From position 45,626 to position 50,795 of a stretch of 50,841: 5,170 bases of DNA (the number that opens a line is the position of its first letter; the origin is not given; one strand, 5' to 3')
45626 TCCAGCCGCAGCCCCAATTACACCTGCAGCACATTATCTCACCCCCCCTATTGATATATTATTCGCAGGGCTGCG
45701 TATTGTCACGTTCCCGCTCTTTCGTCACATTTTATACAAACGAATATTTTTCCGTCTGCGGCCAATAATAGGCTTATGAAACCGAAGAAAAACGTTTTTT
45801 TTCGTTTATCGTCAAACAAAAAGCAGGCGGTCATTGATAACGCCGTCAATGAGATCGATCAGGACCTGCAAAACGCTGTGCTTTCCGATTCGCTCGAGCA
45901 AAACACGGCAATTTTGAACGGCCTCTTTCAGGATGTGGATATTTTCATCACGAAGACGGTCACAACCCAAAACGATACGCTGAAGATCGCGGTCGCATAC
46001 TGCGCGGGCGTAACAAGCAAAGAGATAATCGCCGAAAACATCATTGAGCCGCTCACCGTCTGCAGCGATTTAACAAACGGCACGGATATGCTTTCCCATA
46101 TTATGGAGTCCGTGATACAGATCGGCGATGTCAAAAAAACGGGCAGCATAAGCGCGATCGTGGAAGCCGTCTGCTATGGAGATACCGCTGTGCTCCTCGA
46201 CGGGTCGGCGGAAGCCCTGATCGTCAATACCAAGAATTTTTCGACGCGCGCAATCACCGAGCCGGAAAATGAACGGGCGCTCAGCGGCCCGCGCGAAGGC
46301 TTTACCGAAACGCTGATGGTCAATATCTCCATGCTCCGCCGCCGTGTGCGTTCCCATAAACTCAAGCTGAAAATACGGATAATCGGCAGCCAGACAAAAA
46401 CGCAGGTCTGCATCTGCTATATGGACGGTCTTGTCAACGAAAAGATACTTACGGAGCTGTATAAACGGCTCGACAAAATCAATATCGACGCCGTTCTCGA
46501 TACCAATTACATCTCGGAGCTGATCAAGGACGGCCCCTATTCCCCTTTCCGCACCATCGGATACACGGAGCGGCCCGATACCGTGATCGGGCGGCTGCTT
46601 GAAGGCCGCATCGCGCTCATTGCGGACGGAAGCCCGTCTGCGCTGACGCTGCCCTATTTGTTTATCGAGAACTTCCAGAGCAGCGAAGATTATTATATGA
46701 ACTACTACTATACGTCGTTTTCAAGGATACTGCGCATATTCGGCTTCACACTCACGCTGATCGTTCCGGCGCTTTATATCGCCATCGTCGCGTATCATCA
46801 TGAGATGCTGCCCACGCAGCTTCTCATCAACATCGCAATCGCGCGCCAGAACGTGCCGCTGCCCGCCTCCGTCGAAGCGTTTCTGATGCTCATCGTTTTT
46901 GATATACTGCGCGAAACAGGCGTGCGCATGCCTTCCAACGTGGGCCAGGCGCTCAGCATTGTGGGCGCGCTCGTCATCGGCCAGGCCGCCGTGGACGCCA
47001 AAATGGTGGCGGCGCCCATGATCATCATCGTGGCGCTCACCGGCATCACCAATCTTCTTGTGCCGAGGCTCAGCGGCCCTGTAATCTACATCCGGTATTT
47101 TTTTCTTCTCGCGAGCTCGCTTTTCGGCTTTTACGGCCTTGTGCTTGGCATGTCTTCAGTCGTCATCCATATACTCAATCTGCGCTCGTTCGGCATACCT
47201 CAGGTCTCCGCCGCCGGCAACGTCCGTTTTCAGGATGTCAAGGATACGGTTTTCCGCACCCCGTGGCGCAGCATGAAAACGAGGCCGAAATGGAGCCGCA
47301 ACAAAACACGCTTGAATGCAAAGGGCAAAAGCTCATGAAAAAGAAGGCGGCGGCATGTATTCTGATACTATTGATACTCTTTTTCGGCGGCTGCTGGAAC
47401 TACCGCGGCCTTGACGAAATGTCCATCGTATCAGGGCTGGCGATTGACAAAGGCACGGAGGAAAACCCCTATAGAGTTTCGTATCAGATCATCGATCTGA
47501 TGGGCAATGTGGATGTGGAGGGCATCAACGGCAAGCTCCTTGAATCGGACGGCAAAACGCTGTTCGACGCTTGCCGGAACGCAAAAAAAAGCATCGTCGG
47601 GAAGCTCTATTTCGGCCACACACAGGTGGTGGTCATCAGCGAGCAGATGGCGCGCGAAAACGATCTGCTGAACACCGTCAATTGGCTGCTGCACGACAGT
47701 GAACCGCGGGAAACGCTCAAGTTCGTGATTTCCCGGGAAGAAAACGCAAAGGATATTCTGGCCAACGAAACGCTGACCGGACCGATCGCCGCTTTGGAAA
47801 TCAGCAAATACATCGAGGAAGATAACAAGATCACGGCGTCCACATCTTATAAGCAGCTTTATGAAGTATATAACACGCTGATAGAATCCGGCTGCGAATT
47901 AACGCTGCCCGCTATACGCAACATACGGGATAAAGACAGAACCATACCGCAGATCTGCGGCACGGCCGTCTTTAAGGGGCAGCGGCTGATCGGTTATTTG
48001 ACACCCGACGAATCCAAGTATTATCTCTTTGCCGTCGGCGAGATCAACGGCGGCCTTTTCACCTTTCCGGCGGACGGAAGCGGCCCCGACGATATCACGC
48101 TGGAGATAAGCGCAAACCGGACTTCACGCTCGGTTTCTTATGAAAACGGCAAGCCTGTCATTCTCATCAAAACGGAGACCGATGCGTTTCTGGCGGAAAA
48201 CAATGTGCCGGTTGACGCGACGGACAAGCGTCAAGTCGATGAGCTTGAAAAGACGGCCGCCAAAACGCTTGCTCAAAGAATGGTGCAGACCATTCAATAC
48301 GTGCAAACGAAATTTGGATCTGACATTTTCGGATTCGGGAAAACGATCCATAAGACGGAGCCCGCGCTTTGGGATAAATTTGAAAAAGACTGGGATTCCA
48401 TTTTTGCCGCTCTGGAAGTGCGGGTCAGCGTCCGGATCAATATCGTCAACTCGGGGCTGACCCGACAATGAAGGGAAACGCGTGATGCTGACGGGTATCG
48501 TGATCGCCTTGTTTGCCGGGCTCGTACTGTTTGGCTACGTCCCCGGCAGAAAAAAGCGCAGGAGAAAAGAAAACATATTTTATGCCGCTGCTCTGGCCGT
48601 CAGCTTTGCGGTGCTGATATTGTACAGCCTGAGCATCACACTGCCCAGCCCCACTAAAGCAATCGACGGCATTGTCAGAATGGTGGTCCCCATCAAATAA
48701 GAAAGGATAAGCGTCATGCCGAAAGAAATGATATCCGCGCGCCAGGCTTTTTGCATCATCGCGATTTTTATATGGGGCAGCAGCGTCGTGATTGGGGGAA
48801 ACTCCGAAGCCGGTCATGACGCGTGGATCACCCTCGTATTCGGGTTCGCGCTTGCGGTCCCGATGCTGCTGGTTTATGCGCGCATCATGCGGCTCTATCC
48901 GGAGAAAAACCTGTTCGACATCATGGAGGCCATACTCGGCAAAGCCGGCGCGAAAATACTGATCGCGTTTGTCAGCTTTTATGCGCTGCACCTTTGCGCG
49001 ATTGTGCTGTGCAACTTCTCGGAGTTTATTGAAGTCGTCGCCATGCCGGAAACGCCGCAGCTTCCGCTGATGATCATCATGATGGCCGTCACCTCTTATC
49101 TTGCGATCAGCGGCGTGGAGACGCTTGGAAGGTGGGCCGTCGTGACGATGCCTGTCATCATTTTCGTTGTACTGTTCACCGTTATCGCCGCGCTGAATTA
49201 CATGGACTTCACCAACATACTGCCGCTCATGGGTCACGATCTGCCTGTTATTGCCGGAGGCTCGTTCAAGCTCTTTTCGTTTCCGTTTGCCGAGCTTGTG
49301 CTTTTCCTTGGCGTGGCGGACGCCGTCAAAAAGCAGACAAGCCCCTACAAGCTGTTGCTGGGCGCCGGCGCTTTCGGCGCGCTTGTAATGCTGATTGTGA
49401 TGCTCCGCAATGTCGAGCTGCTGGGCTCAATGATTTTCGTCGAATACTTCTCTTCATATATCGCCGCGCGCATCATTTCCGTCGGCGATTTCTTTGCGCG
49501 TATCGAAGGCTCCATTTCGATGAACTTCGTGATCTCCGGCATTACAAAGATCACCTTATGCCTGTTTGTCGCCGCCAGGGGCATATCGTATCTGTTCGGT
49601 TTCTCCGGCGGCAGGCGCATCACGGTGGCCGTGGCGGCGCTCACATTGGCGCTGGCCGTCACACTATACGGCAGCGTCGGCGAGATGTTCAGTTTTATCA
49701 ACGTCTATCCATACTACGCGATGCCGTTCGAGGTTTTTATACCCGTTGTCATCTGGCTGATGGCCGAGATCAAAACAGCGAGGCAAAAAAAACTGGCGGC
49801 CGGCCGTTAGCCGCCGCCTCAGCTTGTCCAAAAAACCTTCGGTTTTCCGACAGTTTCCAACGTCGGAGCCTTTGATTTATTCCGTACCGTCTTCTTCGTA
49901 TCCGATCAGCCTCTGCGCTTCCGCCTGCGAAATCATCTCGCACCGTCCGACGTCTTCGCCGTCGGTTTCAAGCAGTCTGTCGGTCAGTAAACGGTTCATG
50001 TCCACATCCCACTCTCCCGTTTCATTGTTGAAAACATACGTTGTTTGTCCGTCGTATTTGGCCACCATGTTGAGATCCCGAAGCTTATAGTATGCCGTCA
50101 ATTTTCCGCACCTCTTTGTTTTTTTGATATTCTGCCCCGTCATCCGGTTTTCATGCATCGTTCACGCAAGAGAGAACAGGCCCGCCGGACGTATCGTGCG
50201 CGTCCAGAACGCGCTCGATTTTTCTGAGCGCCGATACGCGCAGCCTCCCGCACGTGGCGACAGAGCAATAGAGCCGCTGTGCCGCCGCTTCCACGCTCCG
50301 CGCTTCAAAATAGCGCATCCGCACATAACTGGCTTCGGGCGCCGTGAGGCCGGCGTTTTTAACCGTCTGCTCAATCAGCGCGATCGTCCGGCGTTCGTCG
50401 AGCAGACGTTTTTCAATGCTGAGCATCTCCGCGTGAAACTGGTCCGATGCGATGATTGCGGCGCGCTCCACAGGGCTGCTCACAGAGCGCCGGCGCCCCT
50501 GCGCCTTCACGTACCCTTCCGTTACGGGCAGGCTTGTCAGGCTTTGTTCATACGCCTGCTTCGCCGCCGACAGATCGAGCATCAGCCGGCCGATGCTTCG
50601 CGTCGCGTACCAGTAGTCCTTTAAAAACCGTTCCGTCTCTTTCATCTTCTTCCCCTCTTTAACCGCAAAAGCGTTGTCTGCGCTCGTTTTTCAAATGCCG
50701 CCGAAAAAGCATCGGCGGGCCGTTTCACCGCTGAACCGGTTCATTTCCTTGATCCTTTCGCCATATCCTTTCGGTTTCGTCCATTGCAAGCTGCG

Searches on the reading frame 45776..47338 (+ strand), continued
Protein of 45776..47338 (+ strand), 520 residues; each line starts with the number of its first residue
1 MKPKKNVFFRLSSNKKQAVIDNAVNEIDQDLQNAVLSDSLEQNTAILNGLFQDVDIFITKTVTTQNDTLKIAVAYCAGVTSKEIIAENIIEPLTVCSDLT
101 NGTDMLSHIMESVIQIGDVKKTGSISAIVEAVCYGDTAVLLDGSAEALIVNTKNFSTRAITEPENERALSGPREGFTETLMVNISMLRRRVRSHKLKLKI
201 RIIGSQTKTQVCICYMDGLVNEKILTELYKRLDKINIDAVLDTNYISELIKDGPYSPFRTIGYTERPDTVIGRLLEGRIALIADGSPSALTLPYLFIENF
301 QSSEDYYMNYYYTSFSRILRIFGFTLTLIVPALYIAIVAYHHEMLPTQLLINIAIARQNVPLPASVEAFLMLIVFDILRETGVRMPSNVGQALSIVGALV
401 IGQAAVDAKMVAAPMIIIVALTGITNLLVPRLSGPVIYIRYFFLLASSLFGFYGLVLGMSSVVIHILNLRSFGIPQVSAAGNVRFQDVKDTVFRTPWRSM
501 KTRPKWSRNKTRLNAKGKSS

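Call 74: find_encoding_contigs(protein=P0009, flank=3000, max_places=1)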
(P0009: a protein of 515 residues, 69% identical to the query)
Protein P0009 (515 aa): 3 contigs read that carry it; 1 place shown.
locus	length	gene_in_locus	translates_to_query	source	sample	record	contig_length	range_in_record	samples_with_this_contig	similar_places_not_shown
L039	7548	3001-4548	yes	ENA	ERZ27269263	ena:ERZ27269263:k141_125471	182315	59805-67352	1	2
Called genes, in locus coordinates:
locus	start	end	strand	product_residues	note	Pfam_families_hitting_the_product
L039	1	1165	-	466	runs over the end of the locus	PF00155:Aminotran_1_2, PF00266:Aminotran_5, PF01041:DegT_DnrJ_EryC1 (weak), PF01053:Cys_Met_Meta_PP (weak)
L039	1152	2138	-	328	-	PF19307:SrpI-like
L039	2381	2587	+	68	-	-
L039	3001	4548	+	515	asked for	PF03323:GerA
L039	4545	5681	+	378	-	PF25198:Spore_GerAC_N, PF05504:Spore_GerAC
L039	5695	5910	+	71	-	-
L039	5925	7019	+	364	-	PF03845:Spore_permease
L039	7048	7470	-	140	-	PF02566:OsmC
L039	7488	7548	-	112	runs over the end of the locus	PF19524:DUF6054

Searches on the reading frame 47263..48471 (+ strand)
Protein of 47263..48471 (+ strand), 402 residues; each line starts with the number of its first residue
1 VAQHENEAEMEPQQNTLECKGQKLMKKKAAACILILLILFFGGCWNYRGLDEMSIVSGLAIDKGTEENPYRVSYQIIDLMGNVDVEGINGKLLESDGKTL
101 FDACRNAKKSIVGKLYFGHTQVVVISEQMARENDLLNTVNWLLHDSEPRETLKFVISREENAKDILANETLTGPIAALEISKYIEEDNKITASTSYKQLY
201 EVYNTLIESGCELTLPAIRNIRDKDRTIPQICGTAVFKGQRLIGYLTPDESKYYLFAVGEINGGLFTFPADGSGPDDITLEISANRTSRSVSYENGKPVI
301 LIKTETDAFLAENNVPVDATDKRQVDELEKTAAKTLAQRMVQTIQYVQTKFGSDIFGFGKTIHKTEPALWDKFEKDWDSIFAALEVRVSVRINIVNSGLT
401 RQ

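Call 3: search_protein_families(library=ncbifam, proteins=[window:47263-48471:+], max_evalue=1)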
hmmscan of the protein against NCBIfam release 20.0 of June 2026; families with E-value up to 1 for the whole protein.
window:47263-48471:+ (402 aa): 2 families
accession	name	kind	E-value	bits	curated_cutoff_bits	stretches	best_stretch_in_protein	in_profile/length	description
TIGR02887.1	spore_ger_x_C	subfamily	5.8e-81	272.3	163.25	1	27-401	1-371/371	Ger(x)C family spore germination protein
NF052517.1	SpGerGerXC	equivalog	5e-10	39.2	500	1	32-282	5-264/300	spore germination protein GerXC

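Call 4: search_protein_families(library=pfam, proteins=[window:47263-48471:+], max_evalue=1)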
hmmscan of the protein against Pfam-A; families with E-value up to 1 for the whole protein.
window:47263-48471:+ (402 aa): 3 families
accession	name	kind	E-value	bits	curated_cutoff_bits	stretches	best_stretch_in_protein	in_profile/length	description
PF05504.16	Spore_GerAC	-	1.2e-40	139.8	23.6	1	233-398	2-167/167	Spore germination B3/ GerAC like, C-terminal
PF25198.1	Spore_GerAC_N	-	1.3e-32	113.5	27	1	47-219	2-175/176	Spore germination protein N-terminal domain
PF10336.14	DUF2420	-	0.19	12.2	23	0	163-210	29-74/108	Protein of unknown function (DUF2420)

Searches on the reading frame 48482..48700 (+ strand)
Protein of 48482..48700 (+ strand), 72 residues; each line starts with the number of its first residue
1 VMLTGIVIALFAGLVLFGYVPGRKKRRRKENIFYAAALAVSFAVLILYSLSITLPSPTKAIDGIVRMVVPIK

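Call 48: search_protein_families(library=pfam, proteins=[window:48482-48700:+], max_evalue=1)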
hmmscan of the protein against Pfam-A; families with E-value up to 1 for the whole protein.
window:48482-48700:+ (72 aa): 5 families
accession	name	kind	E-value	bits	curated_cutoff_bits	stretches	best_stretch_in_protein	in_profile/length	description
PF13425.11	O-antigen_lig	-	0.013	14.8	31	1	2-56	32-88/462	O-antigen ligase like membrane protein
PF04238.17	DUF420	-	0.033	14.9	30.5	1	3-59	4-60/130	Protein of unknown function (DUF420)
PF07331.16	TctB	-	0.041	14.5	29.1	1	4-55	89-137/137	Tripartite tricarboxylate transporter TctB family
PF08592.16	Anthrone_oxy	-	0.1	13.2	27.3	1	8-55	15-60/106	Anthrone oxygenase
PF13567.11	DUF4131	-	0.13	12.3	31.6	1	7-52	11-52/165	Domain of unknown function (DUF4131)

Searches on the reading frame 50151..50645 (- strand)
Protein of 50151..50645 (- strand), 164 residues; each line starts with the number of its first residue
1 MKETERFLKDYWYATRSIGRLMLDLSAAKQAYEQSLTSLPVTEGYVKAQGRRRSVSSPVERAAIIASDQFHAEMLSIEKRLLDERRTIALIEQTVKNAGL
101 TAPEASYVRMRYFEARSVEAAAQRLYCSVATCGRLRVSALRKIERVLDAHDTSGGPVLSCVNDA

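Call 48: search_protein_families(library=pfam, proteins=[window:50151-50645:-], max_evalue=1)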
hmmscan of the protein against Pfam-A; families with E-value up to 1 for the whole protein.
window:50151-50645:- (164 aa): 3 families
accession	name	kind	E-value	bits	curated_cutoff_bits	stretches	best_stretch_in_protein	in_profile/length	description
PF04545.22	Sigma70_r4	-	0.023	14.7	24.1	1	99-143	4-48/50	Sigma-70, region 4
PF08281.18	Sigma70_r4_2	-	0.027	14.5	25.7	1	104-142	15-53/54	Sigma-70, region 4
PF00942.24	CBM_3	-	0.21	12.4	22.4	1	94-142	20-69/83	Cellulose binding domain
